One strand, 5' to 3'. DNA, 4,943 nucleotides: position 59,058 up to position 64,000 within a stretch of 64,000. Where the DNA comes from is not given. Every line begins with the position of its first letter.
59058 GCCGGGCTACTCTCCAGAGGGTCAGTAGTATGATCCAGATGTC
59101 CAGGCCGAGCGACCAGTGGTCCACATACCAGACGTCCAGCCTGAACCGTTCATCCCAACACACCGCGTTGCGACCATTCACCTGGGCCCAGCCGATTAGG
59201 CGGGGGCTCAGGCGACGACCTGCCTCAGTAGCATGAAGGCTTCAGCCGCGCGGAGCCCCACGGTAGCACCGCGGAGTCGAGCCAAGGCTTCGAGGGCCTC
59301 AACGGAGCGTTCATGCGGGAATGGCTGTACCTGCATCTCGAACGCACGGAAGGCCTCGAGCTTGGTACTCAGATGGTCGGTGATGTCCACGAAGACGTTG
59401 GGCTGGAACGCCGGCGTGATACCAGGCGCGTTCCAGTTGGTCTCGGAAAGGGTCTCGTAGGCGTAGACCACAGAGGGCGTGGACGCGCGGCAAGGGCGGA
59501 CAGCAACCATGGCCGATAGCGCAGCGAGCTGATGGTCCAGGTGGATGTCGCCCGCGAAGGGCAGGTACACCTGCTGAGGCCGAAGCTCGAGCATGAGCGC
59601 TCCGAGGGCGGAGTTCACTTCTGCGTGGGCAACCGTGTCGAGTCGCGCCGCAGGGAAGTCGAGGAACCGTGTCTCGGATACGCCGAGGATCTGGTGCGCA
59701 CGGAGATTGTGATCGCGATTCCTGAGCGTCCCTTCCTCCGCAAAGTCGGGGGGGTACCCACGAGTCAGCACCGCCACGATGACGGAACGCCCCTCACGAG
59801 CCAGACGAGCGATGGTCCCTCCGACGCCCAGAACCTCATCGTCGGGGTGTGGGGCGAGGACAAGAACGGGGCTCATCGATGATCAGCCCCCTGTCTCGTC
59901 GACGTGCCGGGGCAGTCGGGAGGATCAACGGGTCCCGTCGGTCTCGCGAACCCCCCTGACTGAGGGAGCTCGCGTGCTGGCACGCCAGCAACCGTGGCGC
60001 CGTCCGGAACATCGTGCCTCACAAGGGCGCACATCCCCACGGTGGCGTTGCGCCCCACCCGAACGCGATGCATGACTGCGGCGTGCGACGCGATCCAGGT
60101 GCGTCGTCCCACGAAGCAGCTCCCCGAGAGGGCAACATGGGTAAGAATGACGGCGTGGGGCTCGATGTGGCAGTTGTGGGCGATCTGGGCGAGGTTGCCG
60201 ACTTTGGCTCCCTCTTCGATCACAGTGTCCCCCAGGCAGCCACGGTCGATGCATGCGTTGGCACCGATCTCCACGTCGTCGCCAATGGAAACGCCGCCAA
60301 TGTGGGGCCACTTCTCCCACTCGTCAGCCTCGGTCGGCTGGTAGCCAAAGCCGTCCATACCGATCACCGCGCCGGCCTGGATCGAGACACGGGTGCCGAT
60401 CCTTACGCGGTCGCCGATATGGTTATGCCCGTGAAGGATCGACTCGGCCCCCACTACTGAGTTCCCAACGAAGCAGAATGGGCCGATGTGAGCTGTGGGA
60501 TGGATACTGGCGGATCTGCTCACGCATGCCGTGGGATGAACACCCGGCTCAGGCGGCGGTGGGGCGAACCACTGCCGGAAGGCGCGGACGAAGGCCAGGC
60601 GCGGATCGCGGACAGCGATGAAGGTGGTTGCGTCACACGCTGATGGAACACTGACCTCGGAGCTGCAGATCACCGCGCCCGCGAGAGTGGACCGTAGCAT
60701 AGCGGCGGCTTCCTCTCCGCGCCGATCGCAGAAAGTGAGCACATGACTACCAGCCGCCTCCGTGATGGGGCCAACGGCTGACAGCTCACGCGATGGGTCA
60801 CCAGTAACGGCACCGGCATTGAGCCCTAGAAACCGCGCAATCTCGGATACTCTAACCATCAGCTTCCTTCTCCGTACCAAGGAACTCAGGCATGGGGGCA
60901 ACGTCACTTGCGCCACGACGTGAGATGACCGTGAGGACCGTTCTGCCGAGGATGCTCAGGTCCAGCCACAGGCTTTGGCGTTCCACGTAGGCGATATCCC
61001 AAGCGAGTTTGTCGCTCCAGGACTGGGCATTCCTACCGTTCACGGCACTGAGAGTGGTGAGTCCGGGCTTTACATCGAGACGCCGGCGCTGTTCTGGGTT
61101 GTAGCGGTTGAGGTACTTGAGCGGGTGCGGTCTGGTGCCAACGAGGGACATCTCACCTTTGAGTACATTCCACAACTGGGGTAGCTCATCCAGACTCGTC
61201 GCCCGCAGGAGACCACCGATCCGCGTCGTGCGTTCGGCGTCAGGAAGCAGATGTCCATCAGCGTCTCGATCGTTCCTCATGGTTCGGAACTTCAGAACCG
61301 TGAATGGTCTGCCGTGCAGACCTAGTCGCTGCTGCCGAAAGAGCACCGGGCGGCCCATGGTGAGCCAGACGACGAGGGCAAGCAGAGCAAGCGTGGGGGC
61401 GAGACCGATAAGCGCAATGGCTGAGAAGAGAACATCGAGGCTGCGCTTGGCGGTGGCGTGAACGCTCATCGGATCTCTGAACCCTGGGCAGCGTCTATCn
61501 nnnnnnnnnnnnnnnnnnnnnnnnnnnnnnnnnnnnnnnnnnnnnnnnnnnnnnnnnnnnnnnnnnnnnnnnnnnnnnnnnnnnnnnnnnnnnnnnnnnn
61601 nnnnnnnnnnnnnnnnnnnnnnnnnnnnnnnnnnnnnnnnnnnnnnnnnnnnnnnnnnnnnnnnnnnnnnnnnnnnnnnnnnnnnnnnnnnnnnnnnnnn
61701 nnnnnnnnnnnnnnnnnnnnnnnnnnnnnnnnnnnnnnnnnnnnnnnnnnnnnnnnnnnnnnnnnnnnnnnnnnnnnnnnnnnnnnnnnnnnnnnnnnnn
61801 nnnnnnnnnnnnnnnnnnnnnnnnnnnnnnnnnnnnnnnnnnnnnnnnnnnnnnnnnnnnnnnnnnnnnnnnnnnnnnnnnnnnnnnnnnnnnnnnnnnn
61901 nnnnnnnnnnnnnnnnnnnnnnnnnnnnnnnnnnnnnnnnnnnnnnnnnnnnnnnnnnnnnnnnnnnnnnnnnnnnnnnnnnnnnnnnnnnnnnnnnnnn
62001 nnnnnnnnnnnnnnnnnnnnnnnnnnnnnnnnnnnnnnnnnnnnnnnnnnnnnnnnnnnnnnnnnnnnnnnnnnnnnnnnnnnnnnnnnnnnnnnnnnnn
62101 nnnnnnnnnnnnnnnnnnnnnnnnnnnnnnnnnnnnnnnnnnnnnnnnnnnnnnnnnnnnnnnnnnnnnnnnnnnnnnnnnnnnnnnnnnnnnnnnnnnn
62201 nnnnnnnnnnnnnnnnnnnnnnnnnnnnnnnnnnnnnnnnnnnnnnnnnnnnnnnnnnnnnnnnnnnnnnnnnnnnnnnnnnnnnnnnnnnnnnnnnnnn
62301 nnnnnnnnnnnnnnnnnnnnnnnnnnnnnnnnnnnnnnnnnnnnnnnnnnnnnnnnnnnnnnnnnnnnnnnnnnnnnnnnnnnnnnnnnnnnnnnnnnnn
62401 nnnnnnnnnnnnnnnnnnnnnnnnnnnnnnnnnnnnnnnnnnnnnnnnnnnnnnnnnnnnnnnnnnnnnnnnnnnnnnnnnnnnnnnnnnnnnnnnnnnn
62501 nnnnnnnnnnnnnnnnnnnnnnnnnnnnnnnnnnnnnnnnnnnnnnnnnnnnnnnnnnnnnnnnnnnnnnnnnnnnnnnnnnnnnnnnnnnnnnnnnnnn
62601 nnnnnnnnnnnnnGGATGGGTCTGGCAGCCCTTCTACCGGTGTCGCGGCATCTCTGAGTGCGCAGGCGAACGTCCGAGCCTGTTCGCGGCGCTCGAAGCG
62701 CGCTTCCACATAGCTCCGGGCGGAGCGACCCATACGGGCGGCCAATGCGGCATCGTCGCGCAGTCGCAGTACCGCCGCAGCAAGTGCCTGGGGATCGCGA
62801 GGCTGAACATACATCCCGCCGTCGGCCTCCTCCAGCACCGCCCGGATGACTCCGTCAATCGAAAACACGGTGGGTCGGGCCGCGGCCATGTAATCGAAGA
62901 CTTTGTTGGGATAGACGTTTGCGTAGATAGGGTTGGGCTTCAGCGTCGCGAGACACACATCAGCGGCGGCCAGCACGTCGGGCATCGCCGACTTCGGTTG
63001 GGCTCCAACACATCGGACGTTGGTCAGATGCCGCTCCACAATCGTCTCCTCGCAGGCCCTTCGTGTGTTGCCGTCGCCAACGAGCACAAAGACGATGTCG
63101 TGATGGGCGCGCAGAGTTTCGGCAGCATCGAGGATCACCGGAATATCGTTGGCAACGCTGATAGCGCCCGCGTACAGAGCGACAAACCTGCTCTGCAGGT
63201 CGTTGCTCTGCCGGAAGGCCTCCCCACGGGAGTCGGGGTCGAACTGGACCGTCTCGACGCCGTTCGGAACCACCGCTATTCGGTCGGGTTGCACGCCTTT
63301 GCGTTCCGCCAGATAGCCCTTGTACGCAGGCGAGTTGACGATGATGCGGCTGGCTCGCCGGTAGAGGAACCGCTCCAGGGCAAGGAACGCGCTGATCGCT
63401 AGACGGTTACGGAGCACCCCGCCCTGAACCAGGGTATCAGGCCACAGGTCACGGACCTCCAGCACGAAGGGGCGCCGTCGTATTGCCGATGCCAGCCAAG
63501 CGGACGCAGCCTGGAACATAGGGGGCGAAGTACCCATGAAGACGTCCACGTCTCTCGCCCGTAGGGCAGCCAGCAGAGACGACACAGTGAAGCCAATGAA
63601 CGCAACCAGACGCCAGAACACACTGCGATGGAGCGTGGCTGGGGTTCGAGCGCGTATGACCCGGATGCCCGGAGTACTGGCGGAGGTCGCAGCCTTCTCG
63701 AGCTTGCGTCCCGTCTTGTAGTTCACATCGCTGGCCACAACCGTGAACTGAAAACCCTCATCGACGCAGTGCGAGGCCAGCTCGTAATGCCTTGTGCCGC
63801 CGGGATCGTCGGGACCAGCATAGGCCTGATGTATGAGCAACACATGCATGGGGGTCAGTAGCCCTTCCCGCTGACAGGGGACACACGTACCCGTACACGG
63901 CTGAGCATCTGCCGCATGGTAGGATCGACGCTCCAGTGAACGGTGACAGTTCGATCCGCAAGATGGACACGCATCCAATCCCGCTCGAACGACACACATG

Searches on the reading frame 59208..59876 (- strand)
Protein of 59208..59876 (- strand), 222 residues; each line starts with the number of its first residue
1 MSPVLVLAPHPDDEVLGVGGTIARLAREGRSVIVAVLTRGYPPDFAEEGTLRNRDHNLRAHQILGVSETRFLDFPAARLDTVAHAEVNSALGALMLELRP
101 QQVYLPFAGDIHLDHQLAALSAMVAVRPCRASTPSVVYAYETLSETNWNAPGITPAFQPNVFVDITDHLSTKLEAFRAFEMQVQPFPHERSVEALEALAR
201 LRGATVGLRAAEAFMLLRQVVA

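Call 8: search_protein_families(library=pfam, proteins=[window:59208-59876:-], max_evalue=0.001)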
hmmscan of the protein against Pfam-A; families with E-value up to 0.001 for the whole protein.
window:59208-59876:- (222 aa): 1 family
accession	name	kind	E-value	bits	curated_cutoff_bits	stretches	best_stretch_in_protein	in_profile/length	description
PF02585.22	PIG-L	-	5.8e-24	85.5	28.2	1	5-123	1-126/129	GlcNAc-PI de-N-acetylase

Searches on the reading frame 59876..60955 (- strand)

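Call 33: search_protein_families(library=pfam, proteins=[window:59876-60955:-], max_evalue=0.0001)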
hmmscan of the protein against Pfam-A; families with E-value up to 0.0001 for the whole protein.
window:59876-60955:- (360 aa): 3 families
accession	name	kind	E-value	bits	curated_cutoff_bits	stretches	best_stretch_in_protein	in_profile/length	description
PF00132.30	Hexapep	-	6.5e-22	76.7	27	2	243-274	1-32/36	Bacterial transferase hexapeptide (six repeats)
PF04613.19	LpxD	-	5e-08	33.1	30.8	1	57-125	3-67/70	UDP-3-O-[3-hydroxymyristoyl] glucosamine N-acyltransferase, LpxD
PF25084.1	LbH_EIF2B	-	7.3e-08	32.8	54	0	222-285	39-102/105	EIF2B subunit epsilon LbH domain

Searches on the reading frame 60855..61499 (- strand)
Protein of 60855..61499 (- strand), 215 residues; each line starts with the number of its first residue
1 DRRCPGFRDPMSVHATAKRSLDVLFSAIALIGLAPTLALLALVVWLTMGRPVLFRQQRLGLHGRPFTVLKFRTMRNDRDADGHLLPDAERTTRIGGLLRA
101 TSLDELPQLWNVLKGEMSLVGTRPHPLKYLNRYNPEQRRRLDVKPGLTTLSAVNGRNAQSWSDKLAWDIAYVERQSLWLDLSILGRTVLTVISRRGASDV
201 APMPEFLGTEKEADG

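Call 33: search_protein_families(library=pfam, proteins=[window:60855-61499:-], max_evalue=0.0001)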
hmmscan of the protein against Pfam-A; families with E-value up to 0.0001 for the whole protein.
window:60855-61499:- (215 aa): 1 family
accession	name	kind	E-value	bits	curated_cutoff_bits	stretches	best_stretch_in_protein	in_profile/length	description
PF02397.22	Bac_transf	-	1.5e-60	204.2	27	1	18-192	1-178/179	Bacterial sugar transferase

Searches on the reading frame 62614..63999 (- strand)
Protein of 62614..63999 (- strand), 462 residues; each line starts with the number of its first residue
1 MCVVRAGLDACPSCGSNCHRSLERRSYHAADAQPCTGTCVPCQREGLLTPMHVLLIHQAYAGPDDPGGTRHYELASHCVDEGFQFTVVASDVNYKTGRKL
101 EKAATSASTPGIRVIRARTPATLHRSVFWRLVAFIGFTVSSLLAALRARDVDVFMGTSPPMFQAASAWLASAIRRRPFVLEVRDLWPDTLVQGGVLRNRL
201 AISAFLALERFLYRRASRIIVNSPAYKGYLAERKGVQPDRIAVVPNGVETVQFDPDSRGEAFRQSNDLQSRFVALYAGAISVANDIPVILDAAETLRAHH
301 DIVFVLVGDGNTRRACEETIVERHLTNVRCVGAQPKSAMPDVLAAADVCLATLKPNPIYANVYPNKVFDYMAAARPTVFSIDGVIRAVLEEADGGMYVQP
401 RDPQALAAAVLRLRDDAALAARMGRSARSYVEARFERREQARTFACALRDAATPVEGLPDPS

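Call 33: search_protein_families(library=pfam, proteins=[window:62614-63999:-], max_evalue=0.0001)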
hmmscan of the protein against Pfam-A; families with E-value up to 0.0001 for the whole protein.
window:62614-63999:- (462 aa): 5 families
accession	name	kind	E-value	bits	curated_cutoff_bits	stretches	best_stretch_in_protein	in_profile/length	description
PF13579.12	Glyco_trans_4_4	-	2.6e-22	80.3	29.7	1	69-247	5-158/158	Glycosyl transferase 4-like domain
PF13692.12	Glyco_trans_1_4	-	4.9e-19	69.4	27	1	272-416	2-142/142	Glycosyl transferases group 1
PF13439.12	Glyco_transf_4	-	2.2e-18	67.3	28.5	1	72-250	9-168/170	Glycosyltransferase Family 4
PF00534.26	Glycos_transf_1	-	1.8e-15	57.3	26.4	1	261-429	5-171/172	Glycosyl transferases group 1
PF13524.12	Glyco_trans_1_2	-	4.5e-06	27.1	25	1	294-443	7-141/144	Glycosyl transferase-like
